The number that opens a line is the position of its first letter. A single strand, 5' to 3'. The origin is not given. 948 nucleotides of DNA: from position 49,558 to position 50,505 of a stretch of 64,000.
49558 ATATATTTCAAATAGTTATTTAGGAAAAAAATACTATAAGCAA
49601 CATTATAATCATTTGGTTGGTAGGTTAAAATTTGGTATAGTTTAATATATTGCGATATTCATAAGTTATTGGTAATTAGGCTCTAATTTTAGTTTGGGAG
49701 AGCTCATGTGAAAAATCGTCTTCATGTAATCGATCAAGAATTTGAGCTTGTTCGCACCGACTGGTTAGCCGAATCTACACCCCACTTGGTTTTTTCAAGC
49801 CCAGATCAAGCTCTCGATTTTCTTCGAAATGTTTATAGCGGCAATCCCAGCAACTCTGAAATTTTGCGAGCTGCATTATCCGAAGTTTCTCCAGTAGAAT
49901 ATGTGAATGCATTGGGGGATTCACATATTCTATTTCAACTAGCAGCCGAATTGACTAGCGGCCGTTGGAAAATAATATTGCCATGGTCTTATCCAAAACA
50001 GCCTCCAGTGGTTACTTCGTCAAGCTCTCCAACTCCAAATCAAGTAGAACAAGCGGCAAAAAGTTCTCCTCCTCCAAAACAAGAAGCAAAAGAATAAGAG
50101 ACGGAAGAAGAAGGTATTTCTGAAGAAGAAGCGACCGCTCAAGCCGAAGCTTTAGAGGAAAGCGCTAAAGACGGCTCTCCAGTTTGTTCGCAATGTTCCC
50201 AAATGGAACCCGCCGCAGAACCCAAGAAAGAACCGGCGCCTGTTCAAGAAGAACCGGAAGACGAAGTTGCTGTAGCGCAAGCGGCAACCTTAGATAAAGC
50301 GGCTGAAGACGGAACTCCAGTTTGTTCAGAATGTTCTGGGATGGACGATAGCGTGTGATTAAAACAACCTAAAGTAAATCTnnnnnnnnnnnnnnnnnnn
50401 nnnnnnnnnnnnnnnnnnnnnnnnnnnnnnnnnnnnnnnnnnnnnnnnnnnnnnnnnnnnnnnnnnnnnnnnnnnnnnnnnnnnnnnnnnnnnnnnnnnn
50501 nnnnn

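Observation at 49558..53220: Compact DUF4123-centred four-gene cassette with no secretion machinery nearby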

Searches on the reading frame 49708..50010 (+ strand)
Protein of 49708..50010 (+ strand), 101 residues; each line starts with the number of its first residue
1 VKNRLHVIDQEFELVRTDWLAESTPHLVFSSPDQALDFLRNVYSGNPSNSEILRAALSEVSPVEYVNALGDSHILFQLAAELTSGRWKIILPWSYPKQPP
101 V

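Call 32: find_homologous_proteins(query=window:49708-50010:+, max_evalue=0.01)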
Query window:49708-50010:+ (101 aa): 3 proteins with E <= 0.01 among 3 candidates.
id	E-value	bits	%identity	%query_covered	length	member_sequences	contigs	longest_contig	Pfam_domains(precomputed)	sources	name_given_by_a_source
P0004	8.1e-61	220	100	100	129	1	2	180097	-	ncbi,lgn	-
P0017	1.7e-48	181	83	100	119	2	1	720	-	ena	-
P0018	1.0e-26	111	79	69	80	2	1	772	-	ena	-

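Call 45: search_protein_representatives(protein=window:49708-50010:+)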
Query: 101 residues. Proteins with E-value up to 0.001 (for the whole library): 5; up to 1e-10: 2; up to 1e-30: 1. The best 5 are listed.
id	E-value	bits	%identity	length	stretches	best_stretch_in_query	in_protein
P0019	1.4e-50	185.7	85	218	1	1-101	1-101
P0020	1.6e-14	69.9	29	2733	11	18-66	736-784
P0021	4.2e-06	42.9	38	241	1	7-92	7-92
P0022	3.4e-05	40.0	34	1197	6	41-73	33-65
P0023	6.9e-04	35.8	45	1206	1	13-34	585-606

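Call 48: find_encoding_contigs(protein=P0021, flank=10000, max_places=3)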
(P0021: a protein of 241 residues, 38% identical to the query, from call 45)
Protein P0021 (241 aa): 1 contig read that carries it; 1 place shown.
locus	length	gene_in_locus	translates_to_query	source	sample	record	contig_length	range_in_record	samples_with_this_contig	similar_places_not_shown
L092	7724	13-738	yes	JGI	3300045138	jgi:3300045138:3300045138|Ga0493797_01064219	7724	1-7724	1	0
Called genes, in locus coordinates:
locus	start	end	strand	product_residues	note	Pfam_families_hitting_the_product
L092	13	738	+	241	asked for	-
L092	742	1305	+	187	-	PF13503:DUF4123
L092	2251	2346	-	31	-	-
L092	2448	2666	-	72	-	PF00072:Response_reg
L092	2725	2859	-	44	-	-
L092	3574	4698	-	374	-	PF01625:PMSR, PF01641:SelR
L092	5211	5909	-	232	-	PF00174:Oxidored_molyb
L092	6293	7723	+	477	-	?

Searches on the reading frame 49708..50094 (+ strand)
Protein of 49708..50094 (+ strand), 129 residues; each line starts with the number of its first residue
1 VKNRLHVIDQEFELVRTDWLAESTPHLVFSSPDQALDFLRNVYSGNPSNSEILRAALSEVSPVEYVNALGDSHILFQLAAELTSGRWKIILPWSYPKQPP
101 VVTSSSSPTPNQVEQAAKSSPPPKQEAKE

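Call 5: search_protein_families(library=pfam, proteins=[window:49708-50094:+], max_evalue=1)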
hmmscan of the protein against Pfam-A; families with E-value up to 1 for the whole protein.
window:49708-50094:+ (129 aa): 0 families

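Call 7: search_protein_families(library=ncbifam, proteins=[window:49708-50094:+], max_evalue=1)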
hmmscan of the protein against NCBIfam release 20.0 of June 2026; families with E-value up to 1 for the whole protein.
window:49708-50094:+ (129 aa): 0 families

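Call 8: search_protein_families(library=padloc, proteins=[window:49708-50094:+], max_evalue=1)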
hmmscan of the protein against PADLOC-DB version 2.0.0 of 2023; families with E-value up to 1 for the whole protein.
window:49708-50094:+ (129 aa): 0 families

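Call 67: predict_structure(alignment_id=A4)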
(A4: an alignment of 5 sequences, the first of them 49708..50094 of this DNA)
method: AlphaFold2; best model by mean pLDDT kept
length: 129 residues; sequences in the alignment: 5
mean_pLDDT: 73.5   pTM: 0.60
mean pLDDT of the five models: 73.5, 72.8, 71.4, 68.2, 57.2
residues with pLDDT >= 90: 26; 70-90: 62; 50-70: 8; < 50: 33
segments of 3 or more residues with pLDDT < 50: 98-121, 123-129
pLDDT, mean of each block of 10 residues (from residue 1): 66 85 84 92 84 88 88 91 90 58 42 40 43
secondary structure, 60 per line:
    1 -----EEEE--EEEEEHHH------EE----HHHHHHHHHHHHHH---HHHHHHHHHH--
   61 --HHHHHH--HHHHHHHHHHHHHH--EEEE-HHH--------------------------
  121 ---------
elements in order: E6-9 E12-16 H32-45 H49-58 H63-68 H71-84 E87-90

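Call 69: fold_search(model_id=the predicted structure, library=pdb)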
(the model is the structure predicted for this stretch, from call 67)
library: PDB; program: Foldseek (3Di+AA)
matches with E <= 10: 86; with E <= 0.001: 0
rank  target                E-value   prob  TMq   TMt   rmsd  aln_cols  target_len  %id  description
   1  3gwc_E                1.5e+00  0.03  0.15  0.10  13.4        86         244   10  Crystal structure of Mycobacterium tuberculosis thymidylate synthase X bound to FdUMP and FAD (released 2009-04-28)
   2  5okd_B                2.3e+00  0.03  0.18  0.08  10.8       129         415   13  Crystal structure of bovine Cytochrome bc1 in complex with inhibitor SCR0911. (released 2018-02-28)
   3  7lje_B                2.4e+00  0.04  0.19  0.10  10.8       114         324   10  Discovery of Spirohydantoins as Selective, Orally Bioavailable Inhibitors of p300/CBP Histone Acetyltransferases (released 2021-03-17)
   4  7qb8                  2.6e+00  0.11  0.24  0.16   5.6        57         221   12  Crystal structure of a cyclodipeptide synthase from Parcubacteria bacterium RAAC4_OD1_1, WT form (released 2022-09-28)
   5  4d6t_B                2.6e+00  0.03  0.16  0.07  11.4       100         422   16  Cytochrome bc1 bound to the 4(1H)-pyridone GW844520 (released 2015-01-14)
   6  7qat                  3.3e+00  0.10  0.24  0.16   4.6        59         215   15  Crystal structure of a cyclodipeptide synthase from Parcubacteria bacterium RAAC4_OD1_1, E174L (released 2022-09-28)
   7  4d6t_O                3.3e+00  0.02  0.16  0.07  11.3        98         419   16  Cytochrome bc1 bound to the 4(1H)-pyridone GW844520 (released 2015-01-14)
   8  2gq2_A                3.3e+00  0.02  0.15  0.10  13.6        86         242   10  Mycobacterium tuberculosis ThyX-NADP complex (released 2006-06-27)
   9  7qau                  3.5e+00  0.08  0.22  0.15   7.2        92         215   11  Crystal structure of a cyclodipeptide synthase from Parcubacteria bacterium RAAC4_OD1_1, D58N mutant (released 2022-09-28)
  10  2kzt_MODEL_1_A        3.5e+00  0.07  0.21  0.17   8.4        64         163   14  Structure of the Tandem MA-3 Region of Pdcd4 (released 2011-03-16)
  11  1kpg_D                4.0e+00  0.06  0.21  0.11   8.5        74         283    9  Crystal Structure of mycolic acid cyclopropane synthase CmaA1 complexed with SAH and CTAB (released 2002-01-11)
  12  6fnc_A                4.0e+00  0.04  0.17  0.11   9.2        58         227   17  Mono- and bivalent 14-3-3 inhibitors for characterizing supramolecular lysine-PEG interactions in proteins (released 2018-07-04)
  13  6p3m                  4.0e+00  0.03  0.20  0.10  10.1        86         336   19  Tetrahydroprotoberberine N-methyltransferase in complex with S-adenosylhomocysteine (released 2019-08-14)
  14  7qay                  4.3e+00  0.14  0.25  0.17   5.0        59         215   17  Crystal structure of a cyclodipeptide synthase from Parcubacteria bacterium RAAC4_OD1_1, Y55F mutant (released 2022-09-28)
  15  7q2c                  4.3e+00  0.08  0.20  0.10   7.8        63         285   16  mycolic acid methyltransferase Hma (MmaA4) from Mycobac-terium tuberculosis in complex with ZT260 (released 2022-02-02)
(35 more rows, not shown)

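Call 80: find_related_loci(query=A4, collection=metagenome_contigs, flank=10000)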
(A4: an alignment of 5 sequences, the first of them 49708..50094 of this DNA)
Query A4 (129 aa) in metagenome_contigs; peptide patterns used: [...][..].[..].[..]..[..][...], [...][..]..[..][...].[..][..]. (x = any residue, [..] = any of these).
56 stretches matched a pattern; 2 encode a relative of the query (tblastn E <= 1e-3); 2 distinct loci.
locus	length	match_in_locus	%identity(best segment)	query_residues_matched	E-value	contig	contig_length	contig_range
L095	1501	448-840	84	1-129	1e-77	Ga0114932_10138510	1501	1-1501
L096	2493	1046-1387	36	1-114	2e-16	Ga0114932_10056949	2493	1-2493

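Call 83: search_protein_families(library=pfam, proteins=[L096:44-871:+], max_evalue=0.1)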
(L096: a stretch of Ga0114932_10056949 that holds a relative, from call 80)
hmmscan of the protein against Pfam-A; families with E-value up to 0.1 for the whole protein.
L096:44-871:+ (276 aa): 0 families

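Call 92: search_protein_families(library=pfam, proteins=[L014:7351-9438:+, L017:7284-9407:+, L020:5201-7450:+, L036:6876-8990:+, L046:560-2680:+, L035:9415-9834:+, L077:2886-3326:+, L027:9407-9946:+, L085:3543-4265:+, L063:9377-10750:+], max_evalue=0.001)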
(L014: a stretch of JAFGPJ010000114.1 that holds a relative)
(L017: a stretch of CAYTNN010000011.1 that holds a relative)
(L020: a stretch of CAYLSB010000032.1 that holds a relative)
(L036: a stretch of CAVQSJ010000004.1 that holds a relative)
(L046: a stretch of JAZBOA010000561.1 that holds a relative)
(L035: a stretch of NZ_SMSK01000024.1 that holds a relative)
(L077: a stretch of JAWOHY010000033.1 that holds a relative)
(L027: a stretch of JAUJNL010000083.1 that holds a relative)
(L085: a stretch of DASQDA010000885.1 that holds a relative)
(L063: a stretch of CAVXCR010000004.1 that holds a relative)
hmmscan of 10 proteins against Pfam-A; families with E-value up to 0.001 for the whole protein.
L014:7351-9438:+ (696 aa): 4 families
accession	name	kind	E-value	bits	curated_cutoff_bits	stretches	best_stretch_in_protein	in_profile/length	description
PF05954.17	Phage_GPD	-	1.5e-101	340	30.1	1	29-328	1-301/305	Phage tail baseplate hub (GPD)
PF22178.3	Gp5_trimer_C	-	5.2e-34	117.2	30.9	1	471-577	1-109/112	Bacteriophage T4 gp5 C-terminal trimerisation domain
PF04717.18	Phage_base_V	-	2.6e-16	60.2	23.8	1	385-454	10-75/75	Type VI secretion system/phage-baseplate injector OB domain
PF20093.5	DUF6484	-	8.3e-05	23.6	27.6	1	430-453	38-61/61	Domain of unknown function (DUF6484)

L017:7284-9407:+ (708 aa): 4 families
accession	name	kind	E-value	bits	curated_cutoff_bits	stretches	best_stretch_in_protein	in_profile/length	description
PF05954.17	Phage_GPD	-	2.2e-98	329.7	30.1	1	31-339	1-302/305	Phage tail baseplate hub (GPD)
PF22178.3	Gp5_trimer_C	-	2.8e-33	114.8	30.9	1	482-590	1-109/112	Bacteriophage T4 gp5 C-terminal trimerisation domain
PF04717.18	Phage_base_V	-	1.5e-15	57.7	23.8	1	398-465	12-75/75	Type VI secretion system/phage-baseplate injector OB domain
PF20093.5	DUF6484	-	5.4e-05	24.2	27.6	1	441-464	38-61/61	Domain of unknown function (DUF6484)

L020:5201-7450:+ (750 aa): 5 families
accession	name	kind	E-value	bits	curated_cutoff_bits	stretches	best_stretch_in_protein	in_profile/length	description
PF05954.17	Phage_GPD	-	3.5e-103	345.4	30.1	1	29-327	1-302/305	Phage tail baseplate hub (GPD)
PF22178.3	Gp5_trimer_C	-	1.5e-38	131.8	30.9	2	469-576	1-108/112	Bacteriophage T4 gp5 C-terminal trimerisation domain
PF04717.18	Phage_base_V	-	2.7e-15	56.9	23.8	1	384-452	11-75/75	Type VI secretion system/phage-baseplate injector OB domain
PF06715.18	Gp5_C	-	3.7e-06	27.1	20.4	0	527-548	2-23/24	Gp5 C-terminal repeat (3 copies)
PF20093.5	DUF6484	-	0.00013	23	27.6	1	429-451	39-61/61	Domain of unknown function (DUF6484)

L036:6876-8990:+ (705 aa): 3 families
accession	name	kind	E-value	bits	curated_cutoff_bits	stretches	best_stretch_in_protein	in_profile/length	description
PF05954.17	Phage_GPD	-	5e-99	331.8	30.1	1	31-335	2-303/305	Phage tail baseplate hub (GPD)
PF22178.3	Gp5_trimer_C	-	7.2e-36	123.2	30.9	1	478-584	1-109/112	Bacteriophage T4 gp5 C-terminal trimerisation domain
PF04717.18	Phage_base_V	-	9.2e-15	55.2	23.8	1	393-461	11-75/75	Type VI secretion system/phage-baseplate injector OB domain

L046:560-2680:+ (707 aa): 4 families
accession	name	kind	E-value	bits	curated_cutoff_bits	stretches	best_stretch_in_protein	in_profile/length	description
PF05954.17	Phage_GPD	-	8.5e-104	347.4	30.1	1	30-330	2-303/305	Phage tail baseplate hub (GPD)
PF22178.3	Gp5_trimer_C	-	1e-33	116.2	30.9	1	472-577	2-109/112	Bacteriophage T4 gp5 C-terminal trimerisation domain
PF04717.18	Phage_base_V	-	6.7e-15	55.6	23.8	1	386-454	11-75/75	Type VI secretion system/phage-baseplate injector OB domain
PF20093.5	DUF6484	-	0.00047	21.2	27.6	0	431-453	39-61/61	Domain of unknown function (DUF6484)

L035:9415-9834:+ (140 aa): 1 family
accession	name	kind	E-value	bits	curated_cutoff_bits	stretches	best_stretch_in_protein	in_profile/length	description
PF05488.18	PAAR_motif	-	1.7e-22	79.8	27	1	22-90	2-69/70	PAAR motif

L077:2886-3326:+ (147 aa): 2 families
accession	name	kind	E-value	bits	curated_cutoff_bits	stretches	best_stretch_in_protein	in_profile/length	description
PF05488.18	PAAR_motif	-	1.3e-28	99.4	27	2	25-90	5-69/70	PAAR motif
PF13665.11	Tox-PAAR-like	-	0.00038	21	31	1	39-86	55-102/108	Toxin PAAR-like domain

L027:9407-9946:+ (180 aa): 1 family
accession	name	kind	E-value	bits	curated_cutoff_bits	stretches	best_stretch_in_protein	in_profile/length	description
PF05488.18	PAAR_motif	-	1.3e-18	67.4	27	1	31-89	11-68/70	PAAR motif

L085:3543-4265:+ (241 aa): 0 families

L063:9377-10750:+ (458 aa): 1 family
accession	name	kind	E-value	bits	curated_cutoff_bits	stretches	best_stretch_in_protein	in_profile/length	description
PF13503.11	DUF4123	-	5.2e-33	114.2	25.8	1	48-165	1-118/119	Domain of unknown function (DUF4123)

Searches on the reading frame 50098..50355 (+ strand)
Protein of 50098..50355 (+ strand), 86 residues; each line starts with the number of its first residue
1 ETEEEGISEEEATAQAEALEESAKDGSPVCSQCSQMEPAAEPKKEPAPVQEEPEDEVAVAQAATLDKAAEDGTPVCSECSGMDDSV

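Call 5: search_protein_families(library=pfam, proteins=[window:50098-50355:+], max_evalue=1)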
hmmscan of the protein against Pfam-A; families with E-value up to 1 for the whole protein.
window:50098-50355:+ (86 aa): 5 families
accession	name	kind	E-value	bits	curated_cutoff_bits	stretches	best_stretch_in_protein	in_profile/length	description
PF11238.13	DUF3039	-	0.00035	20.7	22.7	1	24-36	40-52/56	Protein of unknown function (DUF3039)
PF25017.1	zf-C2HC_3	-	0.0045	17.3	24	0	64-82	13-32/47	C2HC zinc finger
PF08273.17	Zn_Ribbon_Prim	-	0.02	15.6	23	0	66-84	18-35/37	Zinc-binding domain of primase-helicase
PF00643.29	zf-B_box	-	0.037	14.6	24.1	0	24-34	20-30/42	B-box zinc finger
PF19746.4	DUF6233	-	0.37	11.4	27.6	0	58-80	31-53/59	Family of unknown function (DUF6233)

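Call 7: search_protein_families(library=ncbifam, proteins=[window:50098-50355:+], max_evalue=1)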
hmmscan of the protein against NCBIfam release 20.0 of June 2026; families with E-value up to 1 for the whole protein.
window:50098-50355:+ (86 aa): 0 families

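Call 8: search_protein_families(library=padloc, proteins=[window:50098-50355:+], max_evalue=1)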
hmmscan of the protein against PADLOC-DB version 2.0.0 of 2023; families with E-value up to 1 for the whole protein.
window:50098-50355:+ (86 aa): 0 families
